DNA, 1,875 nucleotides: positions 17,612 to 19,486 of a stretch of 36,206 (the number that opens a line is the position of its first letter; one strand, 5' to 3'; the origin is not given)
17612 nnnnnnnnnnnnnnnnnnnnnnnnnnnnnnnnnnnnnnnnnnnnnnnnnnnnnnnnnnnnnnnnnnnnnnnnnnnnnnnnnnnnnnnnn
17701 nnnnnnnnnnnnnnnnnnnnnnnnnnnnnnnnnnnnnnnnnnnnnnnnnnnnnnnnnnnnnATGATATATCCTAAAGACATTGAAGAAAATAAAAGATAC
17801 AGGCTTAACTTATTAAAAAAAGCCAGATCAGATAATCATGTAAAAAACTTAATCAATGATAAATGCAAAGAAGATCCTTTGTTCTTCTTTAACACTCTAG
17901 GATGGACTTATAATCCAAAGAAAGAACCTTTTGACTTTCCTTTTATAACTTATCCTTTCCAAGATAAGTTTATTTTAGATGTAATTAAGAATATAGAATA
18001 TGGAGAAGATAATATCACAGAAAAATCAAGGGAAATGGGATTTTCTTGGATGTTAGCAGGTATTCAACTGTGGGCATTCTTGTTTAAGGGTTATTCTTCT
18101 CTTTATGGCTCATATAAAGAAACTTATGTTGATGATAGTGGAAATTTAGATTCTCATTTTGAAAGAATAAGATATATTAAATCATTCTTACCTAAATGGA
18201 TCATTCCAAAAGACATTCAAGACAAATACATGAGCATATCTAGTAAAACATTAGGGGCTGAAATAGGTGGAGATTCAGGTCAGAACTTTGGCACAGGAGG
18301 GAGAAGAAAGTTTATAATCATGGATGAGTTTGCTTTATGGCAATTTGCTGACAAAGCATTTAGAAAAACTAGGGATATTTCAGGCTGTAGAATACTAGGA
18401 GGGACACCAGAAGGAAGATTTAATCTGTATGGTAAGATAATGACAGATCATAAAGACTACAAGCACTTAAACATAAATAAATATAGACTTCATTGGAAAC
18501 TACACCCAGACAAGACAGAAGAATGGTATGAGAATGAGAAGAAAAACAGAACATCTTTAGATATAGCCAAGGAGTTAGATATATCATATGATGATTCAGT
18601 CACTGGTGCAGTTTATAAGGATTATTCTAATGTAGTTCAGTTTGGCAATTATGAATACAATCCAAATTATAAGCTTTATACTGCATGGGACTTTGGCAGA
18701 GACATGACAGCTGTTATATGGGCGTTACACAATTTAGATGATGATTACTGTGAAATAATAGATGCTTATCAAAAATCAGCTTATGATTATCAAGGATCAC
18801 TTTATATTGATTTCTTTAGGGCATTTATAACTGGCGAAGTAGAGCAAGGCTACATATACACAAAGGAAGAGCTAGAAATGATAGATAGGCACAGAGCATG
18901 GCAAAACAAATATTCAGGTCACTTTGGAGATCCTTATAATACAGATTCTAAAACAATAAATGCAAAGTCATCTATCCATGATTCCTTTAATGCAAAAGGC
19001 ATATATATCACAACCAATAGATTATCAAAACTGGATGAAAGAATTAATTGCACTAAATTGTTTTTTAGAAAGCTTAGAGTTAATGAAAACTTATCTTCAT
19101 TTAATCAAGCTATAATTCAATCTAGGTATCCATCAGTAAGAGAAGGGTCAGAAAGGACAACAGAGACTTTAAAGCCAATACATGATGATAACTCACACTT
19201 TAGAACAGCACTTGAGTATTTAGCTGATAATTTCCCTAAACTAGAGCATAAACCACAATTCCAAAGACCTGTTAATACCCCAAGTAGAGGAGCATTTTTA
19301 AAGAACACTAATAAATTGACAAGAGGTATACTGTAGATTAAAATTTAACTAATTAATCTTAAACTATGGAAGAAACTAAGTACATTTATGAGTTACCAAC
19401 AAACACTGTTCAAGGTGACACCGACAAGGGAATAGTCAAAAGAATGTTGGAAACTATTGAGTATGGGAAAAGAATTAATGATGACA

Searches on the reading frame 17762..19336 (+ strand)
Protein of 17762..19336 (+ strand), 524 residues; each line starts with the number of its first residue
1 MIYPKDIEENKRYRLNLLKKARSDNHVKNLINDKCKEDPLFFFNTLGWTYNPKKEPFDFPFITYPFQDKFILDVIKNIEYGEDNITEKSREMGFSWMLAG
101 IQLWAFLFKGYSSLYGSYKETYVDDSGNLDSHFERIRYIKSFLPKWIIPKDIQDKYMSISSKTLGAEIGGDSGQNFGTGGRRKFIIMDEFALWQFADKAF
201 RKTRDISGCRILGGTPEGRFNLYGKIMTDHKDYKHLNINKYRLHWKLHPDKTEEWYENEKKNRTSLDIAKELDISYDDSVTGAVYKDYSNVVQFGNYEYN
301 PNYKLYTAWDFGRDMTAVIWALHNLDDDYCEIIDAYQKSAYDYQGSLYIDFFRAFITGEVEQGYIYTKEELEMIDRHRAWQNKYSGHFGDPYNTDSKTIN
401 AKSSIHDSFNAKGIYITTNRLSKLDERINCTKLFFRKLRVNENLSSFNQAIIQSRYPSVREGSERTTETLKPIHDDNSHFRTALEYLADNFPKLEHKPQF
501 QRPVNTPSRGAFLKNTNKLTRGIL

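Call 24: search_protein_families(library=phrogs, proteins=[window:17762-19336:+], max_evalue=0.001)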
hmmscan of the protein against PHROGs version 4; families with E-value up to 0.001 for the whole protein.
window:17762-19336:+ (524 aa): 1 family
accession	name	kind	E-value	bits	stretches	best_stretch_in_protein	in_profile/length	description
phrog_5989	-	head and packaging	6e-07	29.9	1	22-259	106-317/347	terminase large subunit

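Call 25: search_protein_families(library=pfam, proteins=[window:17762-19336:+], max_evalue=0.001)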
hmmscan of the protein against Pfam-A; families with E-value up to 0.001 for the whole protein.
window:17762-19336:+ (524 aa): 0 families
